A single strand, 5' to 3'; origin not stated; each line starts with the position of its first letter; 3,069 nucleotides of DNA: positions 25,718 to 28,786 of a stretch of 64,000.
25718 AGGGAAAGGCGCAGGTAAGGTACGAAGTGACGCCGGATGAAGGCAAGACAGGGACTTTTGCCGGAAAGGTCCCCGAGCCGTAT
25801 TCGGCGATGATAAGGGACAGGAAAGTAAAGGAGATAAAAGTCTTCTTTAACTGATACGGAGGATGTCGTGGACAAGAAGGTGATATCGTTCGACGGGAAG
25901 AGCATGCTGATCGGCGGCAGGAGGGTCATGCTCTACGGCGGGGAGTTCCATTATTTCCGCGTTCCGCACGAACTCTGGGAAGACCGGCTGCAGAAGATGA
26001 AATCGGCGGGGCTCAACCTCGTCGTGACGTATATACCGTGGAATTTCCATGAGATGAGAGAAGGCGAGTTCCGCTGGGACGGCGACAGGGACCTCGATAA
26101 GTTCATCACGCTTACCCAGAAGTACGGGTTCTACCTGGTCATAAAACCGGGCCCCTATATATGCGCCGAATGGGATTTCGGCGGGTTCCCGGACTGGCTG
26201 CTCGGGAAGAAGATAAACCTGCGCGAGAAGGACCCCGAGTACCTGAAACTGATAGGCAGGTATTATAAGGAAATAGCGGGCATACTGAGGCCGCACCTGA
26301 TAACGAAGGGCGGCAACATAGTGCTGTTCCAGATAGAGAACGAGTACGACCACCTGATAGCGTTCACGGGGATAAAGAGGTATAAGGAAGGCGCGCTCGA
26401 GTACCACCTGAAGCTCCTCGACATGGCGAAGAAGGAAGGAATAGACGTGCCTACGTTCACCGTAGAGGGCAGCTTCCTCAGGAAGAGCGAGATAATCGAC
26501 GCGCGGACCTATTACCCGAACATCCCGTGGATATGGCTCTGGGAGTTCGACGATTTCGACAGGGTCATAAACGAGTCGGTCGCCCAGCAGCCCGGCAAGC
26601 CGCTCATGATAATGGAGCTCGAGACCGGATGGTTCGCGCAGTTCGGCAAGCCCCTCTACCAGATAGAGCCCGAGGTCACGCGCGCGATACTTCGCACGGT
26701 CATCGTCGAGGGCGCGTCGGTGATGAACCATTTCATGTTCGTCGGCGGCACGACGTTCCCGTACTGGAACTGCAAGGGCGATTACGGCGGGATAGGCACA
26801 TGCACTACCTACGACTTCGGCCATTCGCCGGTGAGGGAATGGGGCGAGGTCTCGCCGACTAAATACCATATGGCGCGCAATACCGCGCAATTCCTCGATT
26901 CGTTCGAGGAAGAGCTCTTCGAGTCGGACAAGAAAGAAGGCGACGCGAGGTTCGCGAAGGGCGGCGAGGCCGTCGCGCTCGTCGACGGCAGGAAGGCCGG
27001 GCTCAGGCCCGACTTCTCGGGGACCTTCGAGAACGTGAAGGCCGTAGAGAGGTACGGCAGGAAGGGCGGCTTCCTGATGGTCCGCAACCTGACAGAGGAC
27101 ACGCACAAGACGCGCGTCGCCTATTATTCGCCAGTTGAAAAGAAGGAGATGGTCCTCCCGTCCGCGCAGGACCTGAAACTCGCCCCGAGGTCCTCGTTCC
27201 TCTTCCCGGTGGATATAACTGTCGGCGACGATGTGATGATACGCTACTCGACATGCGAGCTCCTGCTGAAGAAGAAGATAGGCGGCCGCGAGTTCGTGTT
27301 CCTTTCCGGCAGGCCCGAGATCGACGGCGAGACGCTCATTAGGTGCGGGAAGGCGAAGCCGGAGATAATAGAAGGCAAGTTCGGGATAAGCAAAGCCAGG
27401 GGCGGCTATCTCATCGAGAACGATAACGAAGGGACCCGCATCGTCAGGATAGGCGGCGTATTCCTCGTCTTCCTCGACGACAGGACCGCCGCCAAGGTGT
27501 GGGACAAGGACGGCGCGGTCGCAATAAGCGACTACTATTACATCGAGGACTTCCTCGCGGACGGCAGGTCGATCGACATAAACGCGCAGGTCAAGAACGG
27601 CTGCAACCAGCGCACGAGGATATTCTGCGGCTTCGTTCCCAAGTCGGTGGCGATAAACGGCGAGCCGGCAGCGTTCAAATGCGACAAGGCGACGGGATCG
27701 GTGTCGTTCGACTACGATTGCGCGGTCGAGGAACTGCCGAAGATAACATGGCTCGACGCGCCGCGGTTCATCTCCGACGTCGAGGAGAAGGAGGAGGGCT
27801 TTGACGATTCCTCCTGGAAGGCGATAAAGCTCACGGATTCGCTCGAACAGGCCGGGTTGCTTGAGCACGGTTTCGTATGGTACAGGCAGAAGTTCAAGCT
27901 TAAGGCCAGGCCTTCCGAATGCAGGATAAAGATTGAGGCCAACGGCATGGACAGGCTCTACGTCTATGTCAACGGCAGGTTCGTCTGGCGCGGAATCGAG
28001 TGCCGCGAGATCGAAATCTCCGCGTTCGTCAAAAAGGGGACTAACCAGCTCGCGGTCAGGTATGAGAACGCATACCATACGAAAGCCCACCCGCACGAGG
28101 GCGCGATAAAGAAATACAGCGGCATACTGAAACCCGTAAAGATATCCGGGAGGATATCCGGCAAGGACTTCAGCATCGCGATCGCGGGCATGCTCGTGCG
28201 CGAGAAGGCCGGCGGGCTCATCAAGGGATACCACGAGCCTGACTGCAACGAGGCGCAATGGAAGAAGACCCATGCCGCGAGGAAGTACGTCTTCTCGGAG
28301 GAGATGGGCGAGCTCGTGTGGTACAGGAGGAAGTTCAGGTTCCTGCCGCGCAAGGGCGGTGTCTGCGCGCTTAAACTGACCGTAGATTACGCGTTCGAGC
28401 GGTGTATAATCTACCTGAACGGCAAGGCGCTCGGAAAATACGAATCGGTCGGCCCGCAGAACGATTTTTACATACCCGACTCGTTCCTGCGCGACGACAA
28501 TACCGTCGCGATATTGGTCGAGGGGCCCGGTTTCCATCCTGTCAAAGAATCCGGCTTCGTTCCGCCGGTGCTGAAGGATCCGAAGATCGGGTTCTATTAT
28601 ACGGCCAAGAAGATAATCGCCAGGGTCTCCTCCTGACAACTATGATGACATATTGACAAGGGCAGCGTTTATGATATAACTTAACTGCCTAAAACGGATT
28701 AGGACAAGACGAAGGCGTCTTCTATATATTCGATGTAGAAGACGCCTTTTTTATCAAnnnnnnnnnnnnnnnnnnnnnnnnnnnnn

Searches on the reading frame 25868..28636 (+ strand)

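Call 26: search_protein_families(library=pfam, proteins=[window:25868-28636:+], max_evalue=0.001)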
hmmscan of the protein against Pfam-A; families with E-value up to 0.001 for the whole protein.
window:25868-28636:+ (922 aa): 6 families
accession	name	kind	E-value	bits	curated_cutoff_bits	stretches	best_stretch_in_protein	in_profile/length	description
PF01301.25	Glyco_hydro_35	-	5.3e-84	283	27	1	12-340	1-316/319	Glycosyl hydrolases family 35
PF10435.15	BetaGal_dom2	-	2.8e-10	40.7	25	1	396-542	28-178/180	Beta-galactosidase, domain 2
PF21467.3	BetaGal_gal-bd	-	2.5e-09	37.6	27.3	1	817-876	2-59/62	Beta-galactosidase, galactose-binding domain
PF13364.12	BetaGal_ABD2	-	4.2e-09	37.6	23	1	787-885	6-107/112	Beta-galactosidase second all-beta domain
PF02449.21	Glyco_hydro_42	-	1.2e-08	35.2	21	1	29-162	4-140/376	Beta-galactosidase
PF02837.24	Glyco_hydro_2_N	-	1.7e-06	28.5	28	1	659-758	55-164/169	Glycosyl hydrolases family 2, sugar binding domain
